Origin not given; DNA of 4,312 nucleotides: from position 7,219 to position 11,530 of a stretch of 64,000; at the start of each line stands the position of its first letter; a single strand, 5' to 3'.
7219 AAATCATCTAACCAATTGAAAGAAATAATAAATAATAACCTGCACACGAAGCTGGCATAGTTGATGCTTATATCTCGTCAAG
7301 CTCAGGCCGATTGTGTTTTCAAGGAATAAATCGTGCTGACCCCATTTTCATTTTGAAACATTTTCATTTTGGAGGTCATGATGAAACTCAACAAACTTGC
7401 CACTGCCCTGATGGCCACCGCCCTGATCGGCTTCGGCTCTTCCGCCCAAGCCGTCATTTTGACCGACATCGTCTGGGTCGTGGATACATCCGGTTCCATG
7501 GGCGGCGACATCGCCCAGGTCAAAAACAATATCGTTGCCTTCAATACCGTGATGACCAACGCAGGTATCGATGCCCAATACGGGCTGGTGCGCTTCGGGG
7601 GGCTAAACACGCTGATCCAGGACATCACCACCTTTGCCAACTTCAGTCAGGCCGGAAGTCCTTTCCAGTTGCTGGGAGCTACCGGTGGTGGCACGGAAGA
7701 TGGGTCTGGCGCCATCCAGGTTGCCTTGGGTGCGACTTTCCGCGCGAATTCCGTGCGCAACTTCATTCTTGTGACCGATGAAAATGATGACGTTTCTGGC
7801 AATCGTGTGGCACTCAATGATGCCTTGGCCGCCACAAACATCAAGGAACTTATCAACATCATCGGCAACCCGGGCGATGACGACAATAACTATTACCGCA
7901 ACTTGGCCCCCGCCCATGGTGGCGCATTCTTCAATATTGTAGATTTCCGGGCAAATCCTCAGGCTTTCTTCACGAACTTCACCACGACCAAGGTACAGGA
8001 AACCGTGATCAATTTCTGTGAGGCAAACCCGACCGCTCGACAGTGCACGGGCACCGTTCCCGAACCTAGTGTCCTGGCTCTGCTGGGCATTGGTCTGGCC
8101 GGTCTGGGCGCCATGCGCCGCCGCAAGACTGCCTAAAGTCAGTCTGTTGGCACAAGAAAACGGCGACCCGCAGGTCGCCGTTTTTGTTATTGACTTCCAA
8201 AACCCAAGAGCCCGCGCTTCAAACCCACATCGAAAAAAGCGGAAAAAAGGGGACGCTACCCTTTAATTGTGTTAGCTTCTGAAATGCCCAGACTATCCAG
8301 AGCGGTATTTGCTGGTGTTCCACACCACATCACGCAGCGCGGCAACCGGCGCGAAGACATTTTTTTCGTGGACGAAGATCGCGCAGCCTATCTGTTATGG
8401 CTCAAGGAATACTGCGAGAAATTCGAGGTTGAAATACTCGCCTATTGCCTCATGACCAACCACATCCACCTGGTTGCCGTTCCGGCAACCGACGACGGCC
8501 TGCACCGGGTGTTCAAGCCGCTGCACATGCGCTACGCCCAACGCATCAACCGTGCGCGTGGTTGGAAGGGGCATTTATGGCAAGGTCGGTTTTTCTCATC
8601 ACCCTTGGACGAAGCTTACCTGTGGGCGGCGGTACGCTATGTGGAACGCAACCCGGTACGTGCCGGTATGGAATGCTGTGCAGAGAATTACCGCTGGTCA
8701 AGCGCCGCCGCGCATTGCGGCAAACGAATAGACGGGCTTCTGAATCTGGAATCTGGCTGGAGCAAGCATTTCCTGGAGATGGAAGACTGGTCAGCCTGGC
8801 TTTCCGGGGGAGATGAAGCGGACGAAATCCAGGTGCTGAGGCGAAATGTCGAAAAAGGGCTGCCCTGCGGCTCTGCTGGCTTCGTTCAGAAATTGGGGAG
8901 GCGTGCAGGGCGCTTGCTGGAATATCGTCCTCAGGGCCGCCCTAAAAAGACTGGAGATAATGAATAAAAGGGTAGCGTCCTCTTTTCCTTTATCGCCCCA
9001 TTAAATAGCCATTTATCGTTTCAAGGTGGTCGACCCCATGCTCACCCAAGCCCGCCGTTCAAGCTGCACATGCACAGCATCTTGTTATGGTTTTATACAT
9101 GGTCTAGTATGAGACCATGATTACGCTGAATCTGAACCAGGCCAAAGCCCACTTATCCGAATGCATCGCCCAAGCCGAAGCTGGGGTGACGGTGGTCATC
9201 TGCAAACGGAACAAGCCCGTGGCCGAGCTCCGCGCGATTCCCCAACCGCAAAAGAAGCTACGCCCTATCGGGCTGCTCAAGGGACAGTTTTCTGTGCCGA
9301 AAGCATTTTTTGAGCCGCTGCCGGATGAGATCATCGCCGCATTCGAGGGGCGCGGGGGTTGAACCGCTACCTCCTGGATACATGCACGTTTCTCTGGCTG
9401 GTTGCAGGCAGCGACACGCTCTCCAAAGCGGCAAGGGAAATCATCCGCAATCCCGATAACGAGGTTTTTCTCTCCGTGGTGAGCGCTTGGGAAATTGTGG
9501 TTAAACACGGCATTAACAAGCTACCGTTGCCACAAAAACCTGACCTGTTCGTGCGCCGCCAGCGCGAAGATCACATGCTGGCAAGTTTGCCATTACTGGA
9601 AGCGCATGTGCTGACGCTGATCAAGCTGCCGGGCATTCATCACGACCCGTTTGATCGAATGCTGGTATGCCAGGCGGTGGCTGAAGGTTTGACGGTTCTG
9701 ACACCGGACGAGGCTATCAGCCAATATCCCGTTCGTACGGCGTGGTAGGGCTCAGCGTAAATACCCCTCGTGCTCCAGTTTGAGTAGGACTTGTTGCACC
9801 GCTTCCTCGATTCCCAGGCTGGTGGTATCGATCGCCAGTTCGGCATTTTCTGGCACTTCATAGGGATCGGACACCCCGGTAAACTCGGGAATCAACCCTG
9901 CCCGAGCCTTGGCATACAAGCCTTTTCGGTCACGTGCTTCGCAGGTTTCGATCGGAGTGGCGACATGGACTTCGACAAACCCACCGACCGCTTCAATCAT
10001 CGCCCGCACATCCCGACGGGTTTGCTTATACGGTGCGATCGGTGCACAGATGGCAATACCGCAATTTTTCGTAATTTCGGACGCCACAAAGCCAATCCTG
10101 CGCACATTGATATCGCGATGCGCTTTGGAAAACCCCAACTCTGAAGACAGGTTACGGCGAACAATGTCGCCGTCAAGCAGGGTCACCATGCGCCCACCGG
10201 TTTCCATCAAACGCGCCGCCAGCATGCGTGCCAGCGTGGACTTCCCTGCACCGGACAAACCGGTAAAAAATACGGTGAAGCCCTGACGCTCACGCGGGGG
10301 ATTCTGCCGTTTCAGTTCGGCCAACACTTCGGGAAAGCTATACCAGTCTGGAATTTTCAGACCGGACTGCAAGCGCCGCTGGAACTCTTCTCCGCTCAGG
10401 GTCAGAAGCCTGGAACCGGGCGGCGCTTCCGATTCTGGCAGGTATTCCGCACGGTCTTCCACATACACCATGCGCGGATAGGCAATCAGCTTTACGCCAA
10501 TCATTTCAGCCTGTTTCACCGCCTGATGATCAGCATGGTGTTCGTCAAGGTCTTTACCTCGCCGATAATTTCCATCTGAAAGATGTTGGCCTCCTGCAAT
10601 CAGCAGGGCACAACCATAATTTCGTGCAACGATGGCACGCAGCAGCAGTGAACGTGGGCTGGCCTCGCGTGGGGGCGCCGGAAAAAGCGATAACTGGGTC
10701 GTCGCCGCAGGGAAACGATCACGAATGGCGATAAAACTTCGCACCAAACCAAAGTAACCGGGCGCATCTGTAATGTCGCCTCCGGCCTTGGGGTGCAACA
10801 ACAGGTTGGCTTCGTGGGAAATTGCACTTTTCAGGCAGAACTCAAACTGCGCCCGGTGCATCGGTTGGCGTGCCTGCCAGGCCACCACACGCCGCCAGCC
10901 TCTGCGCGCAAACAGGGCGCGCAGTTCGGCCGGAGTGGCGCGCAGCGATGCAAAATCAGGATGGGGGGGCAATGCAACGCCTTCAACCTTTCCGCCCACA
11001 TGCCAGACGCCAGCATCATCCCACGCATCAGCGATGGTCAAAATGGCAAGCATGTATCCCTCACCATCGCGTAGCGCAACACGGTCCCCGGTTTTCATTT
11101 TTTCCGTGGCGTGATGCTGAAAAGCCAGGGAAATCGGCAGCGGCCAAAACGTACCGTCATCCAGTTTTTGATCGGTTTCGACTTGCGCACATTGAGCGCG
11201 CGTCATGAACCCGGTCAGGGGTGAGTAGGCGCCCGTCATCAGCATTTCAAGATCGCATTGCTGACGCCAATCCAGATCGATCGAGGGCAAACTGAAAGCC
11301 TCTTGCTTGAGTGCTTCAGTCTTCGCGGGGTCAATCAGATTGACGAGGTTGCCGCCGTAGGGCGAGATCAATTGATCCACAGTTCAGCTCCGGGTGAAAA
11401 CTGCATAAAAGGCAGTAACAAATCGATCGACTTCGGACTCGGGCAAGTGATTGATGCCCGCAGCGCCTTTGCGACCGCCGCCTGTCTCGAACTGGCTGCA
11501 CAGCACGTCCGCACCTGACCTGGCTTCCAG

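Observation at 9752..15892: Four translationally coupled genes fused onto pilMNOPQ-aroK: secreted beta-helix, 3xVanZ membrane protein, DHH/DHHA1 phosphoesterase, APS kinase (candidate PAPS/pAp-cycling envelope-modification module with no visible sulfotransferase)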

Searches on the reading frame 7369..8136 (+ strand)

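Call 17: search_protein_families(library=pfam, proteins=[window:7369-8136:+], max_evalue=0.001)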
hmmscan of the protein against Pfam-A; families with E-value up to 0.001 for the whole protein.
window:7369-8136:+ (255 aa): 4 families
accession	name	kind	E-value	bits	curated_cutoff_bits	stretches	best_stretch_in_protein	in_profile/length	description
PF00092.34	VWA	-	7.6e-09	36.5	23.8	1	33-197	1-169/174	von Willebrand factor type A domain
PF07589.16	PEP-CTERM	-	6.7e-07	29.6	20.7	1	229-251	1-24/24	PEP-CTERM motif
PF13519.12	VWA_2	-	6.8e-06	27.1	27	1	34-138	1-106/107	von Willebrand factor type A domain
PF25106.1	VWA_4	-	6.9e-05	22.9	27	1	34-188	2-165/169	von Willebrand factor A domain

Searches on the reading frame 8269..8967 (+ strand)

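Call 17: search_protein_families(library=pfam, proteins=[window:8269-8967:+], max_evalue=0.001)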
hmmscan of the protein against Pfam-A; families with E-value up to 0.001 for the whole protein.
window:8269-8967:+ (232 aa): 1 family
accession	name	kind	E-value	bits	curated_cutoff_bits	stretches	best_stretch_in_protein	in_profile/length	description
PF01797.21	Y1_Tnp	-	1.2e-14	54.9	23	1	20-128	8-121/121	Transposase IS200 like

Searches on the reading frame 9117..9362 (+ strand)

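Call 79: search_protein_families(library=pfam, proteins=[window:9117-9362:+], max_evalue=0.01)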
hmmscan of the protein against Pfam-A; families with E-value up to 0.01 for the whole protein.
window:9117-9362:+ (81 aa): 1 family
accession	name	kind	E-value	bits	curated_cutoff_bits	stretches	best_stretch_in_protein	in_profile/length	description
PF02604.26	PhdYeFM_antitox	-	1e-06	28.9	29.8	1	1-43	1-44/74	Antitoxin Phd_YefM, type II toxin-antitoxin system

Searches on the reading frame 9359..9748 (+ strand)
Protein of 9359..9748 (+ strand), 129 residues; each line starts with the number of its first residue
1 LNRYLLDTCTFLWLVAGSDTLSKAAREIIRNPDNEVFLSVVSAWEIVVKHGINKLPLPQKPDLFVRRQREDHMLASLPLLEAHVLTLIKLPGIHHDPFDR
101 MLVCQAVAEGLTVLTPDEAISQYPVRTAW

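Call 79: search_protein_families(library=pfam, proteins=[window:9359-9748:+], max_evalue=0.01)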
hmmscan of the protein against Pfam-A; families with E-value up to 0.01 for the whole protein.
window:9359-9748:+ (129 aa): 1 family
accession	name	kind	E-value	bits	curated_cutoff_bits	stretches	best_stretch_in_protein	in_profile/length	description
PF01850.27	PIN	-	1.8e-11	45.1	23.6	1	4-123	1-117/120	PIN domain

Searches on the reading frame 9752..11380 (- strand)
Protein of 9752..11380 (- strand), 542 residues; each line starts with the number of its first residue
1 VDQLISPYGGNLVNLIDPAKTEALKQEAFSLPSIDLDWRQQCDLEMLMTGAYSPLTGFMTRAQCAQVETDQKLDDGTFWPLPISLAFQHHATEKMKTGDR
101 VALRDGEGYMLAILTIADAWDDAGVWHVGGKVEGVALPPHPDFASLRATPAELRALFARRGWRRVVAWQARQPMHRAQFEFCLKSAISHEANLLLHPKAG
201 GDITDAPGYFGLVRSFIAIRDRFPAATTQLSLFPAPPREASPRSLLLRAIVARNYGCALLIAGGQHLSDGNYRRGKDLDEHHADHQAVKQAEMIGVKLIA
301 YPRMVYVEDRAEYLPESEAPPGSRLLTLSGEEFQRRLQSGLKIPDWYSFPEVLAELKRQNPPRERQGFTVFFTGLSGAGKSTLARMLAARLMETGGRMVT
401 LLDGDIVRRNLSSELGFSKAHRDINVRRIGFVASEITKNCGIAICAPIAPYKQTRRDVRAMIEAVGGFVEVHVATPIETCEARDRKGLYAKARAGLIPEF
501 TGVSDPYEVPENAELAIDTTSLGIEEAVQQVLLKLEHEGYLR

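Call 4: search_protein_families(library=pfam, proteins=[window:9752-11380:-], max_evalue=0.01)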
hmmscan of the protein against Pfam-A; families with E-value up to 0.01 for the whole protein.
window:9752-11380:- (542 aa): 13 families
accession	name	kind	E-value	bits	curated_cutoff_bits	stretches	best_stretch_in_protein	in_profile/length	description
PF01583.26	APS_kinase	-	2.5e-58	196.9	21.1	1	366-518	1-152/152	Adenylylsulphate kinase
PF01747.23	ATP-sulfurylase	-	5.9e-45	153.7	24.3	1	145-358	2-211/212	ATP-sulfurylase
PF14306.12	PUA_2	-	1.4e-31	109.7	27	1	5-121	1-118/159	PUA-like domain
PF13671.12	AAA_33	-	2.4e-05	25.1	27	1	371-485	3-116/143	AAA domain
PF00005.33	ABC_tran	-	3.5e-05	24.9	25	1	366-406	10-49/137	ABC transporter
PF20720.3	nSTAND3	-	0.0006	20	27.2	1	369-401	19-51/155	Novel STAND NTPase 3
PF01656.29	CbiA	-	0.00091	19.6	25.4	1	373-439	5-68/125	CobQ/CobB/MinD/ParA nucleotide binding domain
PF10609.15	ParA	-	0.001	19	27.1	1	374-421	11-57/246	NUBPL iron-transfer P-loop NTPase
PF06414.18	Zeta_toxin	-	0.0011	18.9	22.3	1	357-409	6-56/199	Zeta toxin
PF13238.12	AAA_18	-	0.0013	19.6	29.4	1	370-400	1-25/128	AAA domain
PF16575.11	CLP1_P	-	0.0025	18.1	26.6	1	376-411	3-37/188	mRNA cleavage and polyadenylation factor CLP1 P-loop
PF08433.16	KTI12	-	0.0036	17.3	22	1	370-486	4-118/271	Chromatin associated protein KTI12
PF13614.12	AAA_31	-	0.007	16.8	27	0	377-431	12-64/177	AAA domain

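Call 5: search_protein_families(library=ncbifam, proteins=[window:9752-11380:-], max_evalue=0.01)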
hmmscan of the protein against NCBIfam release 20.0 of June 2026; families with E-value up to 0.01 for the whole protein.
window:9752-11380:- (542 aa): 15 families
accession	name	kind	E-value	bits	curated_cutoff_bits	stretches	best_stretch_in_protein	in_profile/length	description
NF004040.0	PRK05537.1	equivalog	2e-222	739.7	669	2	123-542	151-571/572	bifunctional sulfate adenylyltransferase/adenylylsulfate kinase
TIGR00339.1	sopT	equivalog_domain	6.9e-66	222.6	322.95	2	122-356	143-381/383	sulfate adenylyltransferase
NF002059.0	PRK00889.1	subfamily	6.6e-64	214.8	244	1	364-541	2-175/177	adenylyl-sulfate kinase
TIGR00455.1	apsK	equivalog_domain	1e-55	188.3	138.7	1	362-532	13-181/184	adenylyl-sulfate kinase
NF003013.0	PRK03846.1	subfamily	3.8e-53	180.1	163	1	361-540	22-199/202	adenylyl-sulfate kinase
NF004035.0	PRK05506.1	subfamily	1.1e-51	175.9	715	1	363-538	456-629/632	bifunctional sulfate adenylyltransferase subunit 1/adenylylsulfate kinase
NF003166.0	PRK04149.1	subfamily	1.2e-50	172.1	387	2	127-359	152-381/393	sulfate adenylyltransferase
NF004041.0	PRK05541.1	subfamily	4.1e-21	75.8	127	1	366-537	6-172/176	adenylyl-sulfate kinase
TIGR02673.1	FtsE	equivalog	0.00016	21.4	264.85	1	366-466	27-126/214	cell division ATP-binding protein FtsE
TIGR03574.1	selen_PSTK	equivalog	0.00048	19.7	290.5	1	371-485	3-114/249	L-seryl-tRNA(Sec) kinase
NF006015.0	PRK08154.1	subfamily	0.00085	18.6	204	1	352-391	121-160/314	anaerobic benzoate catabolism transcriptional regulator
TIGR01186.1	proV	subfamily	0.00089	18.5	326.6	1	367-435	19-79/363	betaine/proline/choline family ABC transporter ATP-binding protein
TIGR00959.1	ffh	equivalog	0.0019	17.1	473.2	1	353-415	85-147/428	signal recognition particle protein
TIGR02324.1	CP_lyasePhnL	equivalog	0.0039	16.7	256.3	1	366-432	33-95/224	phosphonate C-P lyase system protein PhnL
NF041136.1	MrpORP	equivalog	0.0079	15.5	450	0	372-423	11-61/365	iron-sulfur cluster carrier protein MrpORP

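Call 6: search_solved_structures(query=window:9752-11380:-, show_alignments=1)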
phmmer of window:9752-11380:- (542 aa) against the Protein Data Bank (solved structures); distinct sequences matched with E-value up to 0.001: 36.
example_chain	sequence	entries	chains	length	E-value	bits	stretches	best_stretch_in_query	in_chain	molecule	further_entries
3cr8_A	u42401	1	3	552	3.9e-302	1005.9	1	2-542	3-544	Sulfate adenylyltransferase, adenylylsulfate kinase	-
1i2d_A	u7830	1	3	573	4.1e-131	441.5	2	126-541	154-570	ATP SULFURYLASE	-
1m8p_A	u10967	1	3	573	2.7e-130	438.8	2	126-541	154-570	sulfate adenylyltransferase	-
2gks_A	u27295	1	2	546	3.5e-105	355.9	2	124-541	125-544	Bifunctional SAT/APS kinase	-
23vk_A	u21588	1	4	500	7.1e-74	252.6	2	353-540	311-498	adenylyl-sulfate kinase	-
1j70_A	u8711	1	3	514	6.1e-67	229.7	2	120-400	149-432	ATP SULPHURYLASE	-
1g8f_A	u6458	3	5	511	8.8e-67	229.2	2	120-400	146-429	SULFATE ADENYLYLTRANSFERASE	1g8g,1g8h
1jec_A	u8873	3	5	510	1.1e-66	228.9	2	120-400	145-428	SULFATE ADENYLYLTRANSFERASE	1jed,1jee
1r6x_A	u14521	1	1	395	2.9e-62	214.3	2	119-365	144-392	ATP:sulfate adenylyltransferase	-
1x6v_B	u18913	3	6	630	2.6e-43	151.8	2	366-536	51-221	Bifunctional 3'-phosphoadenosine 5'-phosphosulfate synthetase 1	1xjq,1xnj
5cb6_A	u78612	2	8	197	3.5e-43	151.3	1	363-537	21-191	Probable adenylyl-sulfate kinase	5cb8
1d6j_A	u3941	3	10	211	6.3e-38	134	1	361-541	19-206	ADENOSINE-5'PHOSPHOSULFATE KINASE | Adenylylsulfate kinase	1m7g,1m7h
3cr7_A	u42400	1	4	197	6.4e-37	130.7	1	366-541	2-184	Adenylyl-sulfate kinase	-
4bzp_A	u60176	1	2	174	6e-35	124.2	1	362-536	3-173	BIFUNCTIONAL ENZYME CYSN/CYSC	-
4bzq_A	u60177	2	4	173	8.2e-35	123.7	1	366-536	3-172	BIFUNCTIONAL ENZYME CYSN/CYSC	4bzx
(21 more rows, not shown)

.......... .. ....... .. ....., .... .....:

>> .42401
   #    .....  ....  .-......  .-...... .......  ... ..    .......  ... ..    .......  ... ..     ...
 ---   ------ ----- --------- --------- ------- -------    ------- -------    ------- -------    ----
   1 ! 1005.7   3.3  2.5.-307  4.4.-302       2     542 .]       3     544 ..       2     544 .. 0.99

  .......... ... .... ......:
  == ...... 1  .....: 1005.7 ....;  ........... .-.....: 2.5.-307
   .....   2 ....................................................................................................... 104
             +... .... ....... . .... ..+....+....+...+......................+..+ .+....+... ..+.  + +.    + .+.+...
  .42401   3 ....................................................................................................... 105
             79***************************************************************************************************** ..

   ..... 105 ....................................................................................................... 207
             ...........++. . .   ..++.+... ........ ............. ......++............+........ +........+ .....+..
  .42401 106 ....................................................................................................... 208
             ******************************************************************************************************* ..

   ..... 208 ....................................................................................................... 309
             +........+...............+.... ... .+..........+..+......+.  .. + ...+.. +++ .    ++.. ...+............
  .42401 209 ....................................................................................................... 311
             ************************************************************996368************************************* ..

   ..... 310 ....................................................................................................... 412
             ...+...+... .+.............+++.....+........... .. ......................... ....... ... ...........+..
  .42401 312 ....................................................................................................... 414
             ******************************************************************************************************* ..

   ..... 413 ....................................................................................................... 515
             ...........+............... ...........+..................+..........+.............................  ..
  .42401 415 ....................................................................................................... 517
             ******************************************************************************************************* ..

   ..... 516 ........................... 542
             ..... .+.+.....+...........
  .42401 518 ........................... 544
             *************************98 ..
